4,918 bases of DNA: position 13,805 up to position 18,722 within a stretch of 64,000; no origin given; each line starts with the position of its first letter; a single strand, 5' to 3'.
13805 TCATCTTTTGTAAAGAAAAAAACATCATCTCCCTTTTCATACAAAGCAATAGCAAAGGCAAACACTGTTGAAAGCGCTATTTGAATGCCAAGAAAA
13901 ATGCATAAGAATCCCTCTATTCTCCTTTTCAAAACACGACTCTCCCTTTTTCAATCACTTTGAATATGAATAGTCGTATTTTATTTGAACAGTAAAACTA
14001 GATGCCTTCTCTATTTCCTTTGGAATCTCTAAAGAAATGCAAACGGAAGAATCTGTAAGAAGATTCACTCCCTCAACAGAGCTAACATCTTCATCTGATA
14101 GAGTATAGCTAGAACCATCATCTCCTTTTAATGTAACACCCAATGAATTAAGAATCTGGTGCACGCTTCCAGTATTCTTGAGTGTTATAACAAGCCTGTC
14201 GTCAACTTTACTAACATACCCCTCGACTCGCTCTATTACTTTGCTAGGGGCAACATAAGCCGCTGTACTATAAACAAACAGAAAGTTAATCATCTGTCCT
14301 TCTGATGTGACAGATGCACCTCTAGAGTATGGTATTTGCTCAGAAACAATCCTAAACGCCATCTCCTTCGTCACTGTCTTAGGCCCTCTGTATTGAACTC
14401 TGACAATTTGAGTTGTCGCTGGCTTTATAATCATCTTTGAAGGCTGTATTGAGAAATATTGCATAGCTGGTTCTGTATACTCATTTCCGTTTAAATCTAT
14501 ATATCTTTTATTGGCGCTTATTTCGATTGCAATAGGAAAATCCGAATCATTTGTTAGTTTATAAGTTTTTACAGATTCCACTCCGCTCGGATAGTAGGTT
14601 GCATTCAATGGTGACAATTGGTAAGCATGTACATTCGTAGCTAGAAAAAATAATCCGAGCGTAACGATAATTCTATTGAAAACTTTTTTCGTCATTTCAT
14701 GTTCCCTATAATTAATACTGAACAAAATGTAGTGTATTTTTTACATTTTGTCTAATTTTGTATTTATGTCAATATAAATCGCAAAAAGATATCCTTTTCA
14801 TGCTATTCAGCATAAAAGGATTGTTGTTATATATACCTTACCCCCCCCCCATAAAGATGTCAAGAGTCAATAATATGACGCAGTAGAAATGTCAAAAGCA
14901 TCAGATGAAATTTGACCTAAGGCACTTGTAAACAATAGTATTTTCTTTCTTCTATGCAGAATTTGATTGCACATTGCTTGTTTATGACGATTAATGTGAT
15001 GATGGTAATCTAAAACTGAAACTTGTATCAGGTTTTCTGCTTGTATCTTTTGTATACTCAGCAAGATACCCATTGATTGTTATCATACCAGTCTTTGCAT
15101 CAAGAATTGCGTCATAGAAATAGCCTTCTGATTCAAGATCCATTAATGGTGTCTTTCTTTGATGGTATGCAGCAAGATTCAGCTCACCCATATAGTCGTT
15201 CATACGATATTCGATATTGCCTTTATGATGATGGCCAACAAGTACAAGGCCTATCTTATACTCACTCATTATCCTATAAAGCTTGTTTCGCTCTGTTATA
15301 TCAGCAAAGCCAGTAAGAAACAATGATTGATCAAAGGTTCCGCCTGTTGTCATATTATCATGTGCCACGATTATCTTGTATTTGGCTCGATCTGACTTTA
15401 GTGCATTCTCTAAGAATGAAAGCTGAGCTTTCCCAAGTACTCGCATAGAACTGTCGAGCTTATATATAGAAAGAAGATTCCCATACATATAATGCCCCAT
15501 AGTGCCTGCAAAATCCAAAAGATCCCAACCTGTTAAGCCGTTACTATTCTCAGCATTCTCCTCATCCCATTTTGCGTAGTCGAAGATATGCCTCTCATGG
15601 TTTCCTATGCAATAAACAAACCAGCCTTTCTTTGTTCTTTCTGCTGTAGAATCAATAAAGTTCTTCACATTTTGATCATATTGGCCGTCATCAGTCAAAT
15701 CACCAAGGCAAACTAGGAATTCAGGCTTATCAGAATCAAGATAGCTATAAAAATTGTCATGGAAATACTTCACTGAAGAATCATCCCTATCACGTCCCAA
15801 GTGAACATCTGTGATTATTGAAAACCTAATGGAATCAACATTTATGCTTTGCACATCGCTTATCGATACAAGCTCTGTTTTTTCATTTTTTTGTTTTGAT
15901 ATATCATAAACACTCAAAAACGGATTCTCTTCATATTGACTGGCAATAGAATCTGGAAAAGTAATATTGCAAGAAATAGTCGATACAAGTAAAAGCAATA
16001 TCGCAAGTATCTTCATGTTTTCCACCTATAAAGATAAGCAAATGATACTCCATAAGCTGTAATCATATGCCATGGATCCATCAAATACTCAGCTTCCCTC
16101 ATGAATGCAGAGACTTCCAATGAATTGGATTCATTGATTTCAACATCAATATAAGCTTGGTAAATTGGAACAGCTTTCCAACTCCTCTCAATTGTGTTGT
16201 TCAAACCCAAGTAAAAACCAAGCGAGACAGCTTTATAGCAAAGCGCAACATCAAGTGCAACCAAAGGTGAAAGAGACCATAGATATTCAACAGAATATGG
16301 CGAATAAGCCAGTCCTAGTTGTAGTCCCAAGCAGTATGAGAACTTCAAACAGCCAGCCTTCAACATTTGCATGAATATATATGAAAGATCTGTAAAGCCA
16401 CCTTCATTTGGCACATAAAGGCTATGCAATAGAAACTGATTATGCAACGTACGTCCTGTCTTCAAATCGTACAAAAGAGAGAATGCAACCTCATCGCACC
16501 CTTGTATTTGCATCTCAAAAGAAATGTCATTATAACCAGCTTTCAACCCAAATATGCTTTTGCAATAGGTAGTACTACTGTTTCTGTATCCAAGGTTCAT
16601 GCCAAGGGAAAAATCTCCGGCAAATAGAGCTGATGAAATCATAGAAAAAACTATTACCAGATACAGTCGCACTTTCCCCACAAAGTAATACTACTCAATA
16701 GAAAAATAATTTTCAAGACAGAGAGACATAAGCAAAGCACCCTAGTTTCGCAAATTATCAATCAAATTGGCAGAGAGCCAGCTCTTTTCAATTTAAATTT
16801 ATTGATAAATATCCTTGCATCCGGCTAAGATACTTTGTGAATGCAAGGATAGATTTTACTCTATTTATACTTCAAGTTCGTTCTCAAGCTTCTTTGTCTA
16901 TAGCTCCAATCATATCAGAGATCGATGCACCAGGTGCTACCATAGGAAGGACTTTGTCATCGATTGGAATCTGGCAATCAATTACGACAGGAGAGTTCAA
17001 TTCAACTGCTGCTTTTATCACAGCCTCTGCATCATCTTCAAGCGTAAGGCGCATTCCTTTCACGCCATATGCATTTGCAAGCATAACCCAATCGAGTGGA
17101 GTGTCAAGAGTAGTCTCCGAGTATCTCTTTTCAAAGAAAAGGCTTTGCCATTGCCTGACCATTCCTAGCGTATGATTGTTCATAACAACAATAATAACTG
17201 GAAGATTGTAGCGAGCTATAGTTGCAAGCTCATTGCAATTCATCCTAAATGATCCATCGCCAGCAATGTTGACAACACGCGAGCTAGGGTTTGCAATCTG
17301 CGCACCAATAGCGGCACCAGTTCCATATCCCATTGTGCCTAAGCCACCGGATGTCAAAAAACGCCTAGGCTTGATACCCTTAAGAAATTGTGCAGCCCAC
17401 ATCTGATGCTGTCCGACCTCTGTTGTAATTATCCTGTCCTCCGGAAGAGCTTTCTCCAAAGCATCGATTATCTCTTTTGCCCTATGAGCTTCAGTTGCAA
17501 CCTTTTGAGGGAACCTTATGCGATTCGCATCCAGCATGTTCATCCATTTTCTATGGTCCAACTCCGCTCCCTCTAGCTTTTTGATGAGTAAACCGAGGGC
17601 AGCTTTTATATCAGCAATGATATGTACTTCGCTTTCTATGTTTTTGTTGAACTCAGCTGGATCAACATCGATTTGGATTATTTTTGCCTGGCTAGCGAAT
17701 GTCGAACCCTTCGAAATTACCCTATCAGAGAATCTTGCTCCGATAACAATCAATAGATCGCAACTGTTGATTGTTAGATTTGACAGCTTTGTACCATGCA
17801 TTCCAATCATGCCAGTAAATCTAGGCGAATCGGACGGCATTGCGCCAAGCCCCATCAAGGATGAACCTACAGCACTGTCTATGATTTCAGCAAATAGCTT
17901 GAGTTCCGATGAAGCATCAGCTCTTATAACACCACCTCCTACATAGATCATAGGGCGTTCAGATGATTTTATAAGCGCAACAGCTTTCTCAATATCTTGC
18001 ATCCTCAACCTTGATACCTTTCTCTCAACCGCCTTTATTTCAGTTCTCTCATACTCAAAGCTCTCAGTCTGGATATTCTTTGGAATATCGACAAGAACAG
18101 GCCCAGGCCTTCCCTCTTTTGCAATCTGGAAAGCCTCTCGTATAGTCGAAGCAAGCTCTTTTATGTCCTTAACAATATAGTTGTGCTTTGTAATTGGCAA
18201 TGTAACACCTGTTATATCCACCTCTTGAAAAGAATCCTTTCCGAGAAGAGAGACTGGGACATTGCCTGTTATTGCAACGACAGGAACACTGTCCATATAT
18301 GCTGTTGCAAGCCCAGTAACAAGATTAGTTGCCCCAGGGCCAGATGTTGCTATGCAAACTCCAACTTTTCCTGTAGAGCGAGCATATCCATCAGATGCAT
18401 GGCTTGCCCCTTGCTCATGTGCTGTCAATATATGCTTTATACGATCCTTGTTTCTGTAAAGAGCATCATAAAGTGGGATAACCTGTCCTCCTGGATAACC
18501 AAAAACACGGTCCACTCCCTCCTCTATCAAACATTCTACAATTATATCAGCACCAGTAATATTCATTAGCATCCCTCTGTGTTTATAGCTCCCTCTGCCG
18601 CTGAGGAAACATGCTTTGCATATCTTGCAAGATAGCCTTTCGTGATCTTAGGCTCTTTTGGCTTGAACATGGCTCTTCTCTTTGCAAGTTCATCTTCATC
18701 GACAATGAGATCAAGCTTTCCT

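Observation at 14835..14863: G10 homopolymer inside the -35/-10 spacer of the operon promoter: candidate phase-variation switch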

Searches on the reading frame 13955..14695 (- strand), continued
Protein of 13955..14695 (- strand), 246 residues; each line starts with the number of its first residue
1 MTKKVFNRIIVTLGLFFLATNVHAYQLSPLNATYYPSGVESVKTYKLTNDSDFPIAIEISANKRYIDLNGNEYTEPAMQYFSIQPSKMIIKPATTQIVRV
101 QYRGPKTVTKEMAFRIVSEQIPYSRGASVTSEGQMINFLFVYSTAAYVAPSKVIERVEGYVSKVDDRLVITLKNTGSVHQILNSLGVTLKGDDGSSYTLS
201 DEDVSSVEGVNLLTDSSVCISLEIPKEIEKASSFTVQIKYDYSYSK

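Call 62: fold_search(model_id=the predicted structure, library=pdb)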
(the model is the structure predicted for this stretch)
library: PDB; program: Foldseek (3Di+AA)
matches with E <= 10: 1336; with E <= 0.001: 60
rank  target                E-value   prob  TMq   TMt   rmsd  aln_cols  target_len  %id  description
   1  5d6h_A                2.5e-06  1.00  0.33  0.36  13.8       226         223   15  Crystal structure of CsuC-CsuA/B chaperone-major subunit pre-assembly complex from Csu biofilm-mediating pili of Acine (released 2015-11-04)
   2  6fqa_A                2.5e-06  1.00  0.32  0.34  13.4       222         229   14  Crystal structure of the CsuC-CsuA/B chaperone-subunit preassembly complex of the archaic chaperone-usher Csu pili of  (released 2018-09-26)
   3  6fjy_A                7.8e-06  1.00  0.33  0.37  13.9       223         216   12  Crystal structure of CsuC-CsuE chaperone-tip adhesion subunit pre-assembly complex from archaic chaperone-usher Csu pi (released 2018-05-16)
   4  6fq0_C                9.7e-06  1.00  0.32  0.37  13.6       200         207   14  Crystal structure of the CsuC-CsuA/B chaperone-subunit preassembly complex of the archaic chaperone-usher Csu pili of  (released 2018-09-26)
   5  6fjy_C                1.1e-05  1.00  0.32  0.39  14.3       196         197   14  Crystal structure of CsuC-CsuE chaperone-tip adhesion subunit pre-assembly complex from archaic chaperone-usher Csu pi (released 2018-05-16)
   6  7b0w_C                1.4e-05  1.00  0.29  0.34  13.6       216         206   14  Crystal structure of the E. coli type 1 pilus assembly inhibitor FimI bound to FimC (released 2021-12-08)
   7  3q48_B                1.6e-05  1.00  0.27  0.35  18.7       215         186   15  Crystal structure of Pseudomonas aeruginosa CupB2 chaperone (released 2011-02-09)
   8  9i1y_B                1.8e-05  1.00  0.30  0.28  13.4       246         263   13  WxLIP from Enterococcus faecium (released 2026-01-28)
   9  6fq0_A                2.3e-05  1.00  0.32  0.38  13.1       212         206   14  Crystal structure of the CsuC-CsuA/B chaperone-subunit preassembly complex of the archaic chaperone-usher Csu pili of  (released 2018-09-26)
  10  6k73_B                3.0e-05  1.00  0.33  0.38  12.9       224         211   13  Chaperone-tip adhesin complex is vital for synergistic activation of CFA/I fimbriae biogenesis (released 2020-06-10)
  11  4ay0_B                3.2e-05  1.00  0.24  0.30  16.3       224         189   12  High resolution crystal structure of the monomeric subunit-free Caf1M chaperone (released 2012-09-26)
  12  6fqa_C                3.4e-05  1.00  0.33  0.36  13.9       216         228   15  Crystal structure of the CsuC-CsuA/B chaperone-subunit preassembly complex of the archaic chaperone-usher Csu pili of  (released 2018-09-26)
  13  4ay0_A                4.4e-05  1.00  0.25  0.32  16.2       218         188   12  High resolution crystal structure of the monomeric subunit-free Caf1M chaperone (released 2012-09-26)
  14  9i25_C                4.9e-05  1.00  0.27  0.27  15.7       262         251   11  WxLIP from Enterococcus faecium locus A bound to long WxL (released 2026-01-28)
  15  4ncd                  5.5e-05  1.00  0.33  0.38  12.6       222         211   13  Crystal Structure of Class 5 Fimbriae Chaperone CfaA (released 2014-08-27)
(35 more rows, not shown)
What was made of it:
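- On Chaperone-usher pilus system: The AF2 model (pLDDT 70) hits CsuC, FimC, Caf1M, PapD and others at probability 1.0, although TM-scores are low at about 0.3 (call 62).
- Closest known: Archaic. Same: The chaperone model is closest to CsuC, then FimC, CupB2 and Caf1M (call 62).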

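Call 71: find_encoding_contigs(protein=P0104, flank=500, max_places=10)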
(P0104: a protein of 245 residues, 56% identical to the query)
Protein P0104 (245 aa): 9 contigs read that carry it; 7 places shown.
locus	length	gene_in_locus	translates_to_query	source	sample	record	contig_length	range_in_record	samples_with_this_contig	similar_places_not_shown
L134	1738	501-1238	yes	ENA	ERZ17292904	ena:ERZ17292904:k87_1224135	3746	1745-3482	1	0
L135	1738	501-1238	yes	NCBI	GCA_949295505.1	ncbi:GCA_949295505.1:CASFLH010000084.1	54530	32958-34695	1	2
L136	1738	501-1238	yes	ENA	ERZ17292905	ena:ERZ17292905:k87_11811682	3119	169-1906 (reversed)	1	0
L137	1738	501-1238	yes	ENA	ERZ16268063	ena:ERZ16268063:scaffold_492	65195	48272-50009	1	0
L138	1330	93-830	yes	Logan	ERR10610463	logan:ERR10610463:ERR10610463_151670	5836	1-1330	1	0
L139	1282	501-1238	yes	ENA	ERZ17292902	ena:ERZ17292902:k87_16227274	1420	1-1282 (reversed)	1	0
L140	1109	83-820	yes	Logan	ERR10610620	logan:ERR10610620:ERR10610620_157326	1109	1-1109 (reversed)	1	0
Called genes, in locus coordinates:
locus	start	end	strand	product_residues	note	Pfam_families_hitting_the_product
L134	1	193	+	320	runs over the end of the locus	PF13280:WYL, PF25583:WCX (weak)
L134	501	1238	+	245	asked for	PF00345:PapD_N (weak)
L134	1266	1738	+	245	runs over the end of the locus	?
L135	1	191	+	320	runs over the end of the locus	PF13280:WYL, PF25583:WCX (weak)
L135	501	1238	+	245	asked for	PF00345:PapD_N (weak)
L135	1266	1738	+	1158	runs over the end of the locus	-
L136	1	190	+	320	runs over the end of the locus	PF13280:WYL, PF25583:WCX (weak)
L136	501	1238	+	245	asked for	PF00345:PapD_N (weak)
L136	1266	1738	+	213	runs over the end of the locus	?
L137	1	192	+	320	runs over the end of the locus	PF13280:WYL, PF25583:WCX (weak)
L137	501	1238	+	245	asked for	PF00345:PapD_N (weak)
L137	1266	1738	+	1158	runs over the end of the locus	-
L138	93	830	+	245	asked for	PF00345:PapD_N (weak)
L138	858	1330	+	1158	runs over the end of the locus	-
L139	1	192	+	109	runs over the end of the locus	?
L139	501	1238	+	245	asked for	PF00345:PapD_N (weak)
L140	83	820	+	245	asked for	PF00345:PapD_N (weak)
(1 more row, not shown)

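Call 72: find_encoding_contigs(protein=P0073, flank=500, max_places=10)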
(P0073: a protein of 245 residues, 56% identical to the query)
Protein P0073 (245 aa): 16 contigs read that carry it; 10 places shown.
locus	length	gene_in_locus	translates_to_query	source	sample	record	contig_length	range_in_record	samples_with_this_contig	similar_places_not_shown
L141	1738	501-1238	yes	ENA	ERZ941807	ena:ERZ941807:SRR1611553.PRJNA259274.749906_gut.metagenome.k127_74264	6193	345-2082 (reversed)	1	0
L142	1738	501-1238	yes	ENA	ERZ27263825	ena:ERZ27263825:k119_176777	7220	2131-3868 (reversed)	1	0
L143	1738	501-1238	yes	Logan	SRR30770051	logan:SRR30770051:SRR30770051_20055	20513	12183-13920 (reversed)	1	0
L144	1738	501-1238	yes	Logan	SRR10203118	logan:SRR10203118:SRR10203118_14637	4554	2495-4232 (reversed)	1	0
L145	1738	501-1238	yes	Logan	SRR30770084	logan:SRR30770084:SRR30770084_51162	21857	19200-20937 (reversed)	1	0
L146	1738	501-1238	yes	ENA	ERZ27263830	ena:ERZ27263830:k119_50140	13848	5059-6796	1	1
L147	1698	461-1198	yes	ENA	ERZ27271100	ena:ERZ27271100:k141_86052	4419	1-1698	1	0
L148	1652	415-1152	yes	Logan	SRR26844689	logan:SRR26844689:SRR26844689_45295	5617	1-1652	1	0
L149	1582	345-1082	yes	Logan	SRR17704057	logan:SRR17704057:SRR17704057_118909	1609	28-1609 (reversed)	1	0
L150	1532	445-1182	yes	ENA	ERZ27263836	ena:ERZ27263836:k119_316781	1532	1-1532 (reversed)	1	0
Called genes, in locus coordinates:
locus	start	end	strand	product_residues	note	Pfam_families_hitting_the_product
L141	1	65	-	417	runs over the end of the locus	-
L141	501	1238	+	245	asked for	PF00345:PapD_N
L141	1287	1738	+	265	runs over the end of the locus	?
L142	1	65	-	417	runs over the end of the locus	-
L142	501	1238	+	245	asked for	PF00345:PapD_N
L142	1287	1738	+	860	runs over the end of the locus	?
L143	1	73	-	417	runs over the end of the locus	-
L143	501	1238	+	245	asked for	PF00345:PapD_N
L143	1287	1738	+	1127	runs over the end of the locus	-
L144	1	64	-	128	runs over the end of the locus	?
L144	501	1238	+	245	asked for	PF00345:PapD_N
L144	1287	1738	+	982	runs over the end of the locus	?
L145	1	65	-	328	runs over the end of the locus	?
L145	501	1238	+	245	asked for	PF00345:PapD_N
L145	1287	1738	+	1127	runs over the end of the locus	-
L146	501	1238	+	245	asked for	PF00345:PapD_N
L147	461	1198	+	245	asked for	PF00345:PapD_N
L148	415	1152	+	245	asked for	PF00345:PapD_N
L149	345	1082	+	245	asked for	PF00345:PapD_N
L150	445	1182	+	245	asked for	PF00345:PapD_N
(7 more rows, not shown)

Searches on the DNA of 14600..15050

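Call 79: search_rna_families(source=window, start=14600, end=15050, threshold=evalue, max_evalue=1)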
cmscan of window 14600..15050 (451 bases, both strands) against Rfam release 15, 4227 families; matches with E-value up to 1: 0.
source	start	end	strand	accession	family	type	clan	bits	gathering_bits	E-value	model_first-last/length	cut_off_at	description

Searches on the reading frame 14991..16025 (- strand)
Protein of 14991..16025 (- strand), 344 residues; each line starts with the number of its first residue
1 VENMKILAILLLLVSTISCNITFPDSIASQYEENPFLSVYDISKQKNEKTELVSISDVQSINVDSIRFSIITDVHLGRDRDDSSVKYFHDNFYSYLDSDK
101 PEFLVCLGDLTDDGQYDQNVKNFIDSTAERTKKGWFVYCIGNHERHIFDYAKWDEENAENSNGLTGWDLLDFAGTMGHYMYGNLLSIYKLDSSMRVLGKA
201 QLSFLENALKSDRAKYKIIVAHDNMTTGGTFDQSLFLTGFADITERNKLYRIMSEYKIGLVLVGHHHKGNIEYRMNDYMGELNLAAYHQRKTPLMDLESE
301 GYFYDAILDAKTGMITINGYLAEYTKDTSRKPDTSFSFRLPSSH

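Call 4: search_protein_families(library=pfam, proteins=[window:14991-16025:-])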
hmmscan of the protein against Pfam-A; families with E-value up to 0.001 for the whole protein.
window:14991-16025:- (344 aa): 1 family
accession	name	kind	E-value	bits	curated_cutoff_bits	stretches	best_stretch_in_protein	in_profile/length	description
PF00149.33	Metallophos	-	2.8e-15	57.7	21.5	1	67-268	2-190/191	Calcineurin-like phosphoesterase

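Call 32: find_encoding_contigs(protein=window:14991-16016:-, flank=600, max_places=10)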
Protein window:14991-16016:- (341 aa): 7 contigs read that carry it; 2 places shown.
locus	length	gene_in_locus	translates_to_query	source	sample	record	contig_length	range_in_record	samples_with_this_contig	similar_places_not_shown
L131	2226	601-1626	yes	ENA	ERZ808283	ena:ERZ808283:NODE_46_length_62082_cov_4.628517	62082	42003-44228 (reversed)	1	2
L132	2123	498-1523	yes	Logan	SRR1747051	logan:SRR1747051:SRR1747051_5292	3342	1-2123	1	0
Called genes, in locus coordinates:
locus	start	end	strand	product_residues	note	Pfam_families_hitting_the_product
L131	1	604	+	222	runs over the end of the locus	-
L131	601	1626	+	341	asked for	PF00149:Metallophos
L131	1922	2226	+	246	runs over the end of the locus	PF00345:PapD_N (faint)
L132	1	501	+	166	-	?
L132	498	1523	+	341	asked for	PF00149:Metallophos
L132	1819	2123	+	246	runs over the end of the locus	PF00345:PapD_N (faint)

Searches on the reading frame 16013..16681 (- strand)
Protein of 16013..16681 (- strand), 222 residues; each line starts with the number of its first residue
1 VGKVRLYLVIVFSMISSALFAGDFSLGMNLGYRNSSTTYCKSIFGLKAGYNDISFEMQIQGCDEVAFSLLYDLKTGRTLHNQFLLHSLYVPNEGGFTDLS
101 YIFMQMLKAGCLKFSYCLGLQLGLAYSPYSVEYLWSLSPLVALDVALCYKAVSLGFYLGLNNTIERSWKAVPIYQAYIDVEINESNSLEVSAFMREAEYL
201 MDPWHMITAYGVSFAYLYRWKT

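Call 4: search_protein_families(library=pfam, proteins=[window:16013-16681:-])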
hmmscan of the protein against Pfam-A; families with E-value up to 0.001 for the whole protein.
window:16013-16681:- (222 aa): 0 families

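Call 38: search_protein_families(library=pfam, max_evalue=1, proteins=[window:16013-16681:-])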
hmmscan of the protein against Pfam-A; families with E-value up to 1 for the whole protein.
window:16013-16681:- (222 aa): 1 family
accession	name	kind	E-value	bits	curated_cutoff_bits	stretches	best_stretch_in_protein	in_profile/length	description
PF06305.16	LapA_dom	-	0.25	11.7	28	1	3-33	16-46/64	Lipopolysaccharide assembly protein A domain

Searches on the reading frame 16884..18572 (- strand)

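Call 4: search_protein_families(library=pfam, proteins=[window:16884-18572:-])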
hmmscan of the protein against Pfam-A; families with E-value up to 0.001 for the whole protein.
window:16884-18572:- (562 aa): 3 families
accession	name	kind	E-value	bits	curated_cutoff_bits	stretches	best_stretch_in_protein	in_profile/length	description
PF02775.26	TPP_enzyme_C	-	1.8e-54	184.1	21.9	1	386-533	2-151/151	Thiamine pyrophosphate enzyme, C-terminal TPP binding domain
PF00205.28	TPP_enzyme_M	-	4e-44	150.1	30.4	1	194-326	1-134/137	Thiamine pyrophosphate enzyme, central domain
PF02776.23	TPP_enzyme_N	-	2.6e-42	143.8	26.8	1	6-121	2-117/119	Thiamine pyrophosphate enzyme, N-terminal TPP binding domain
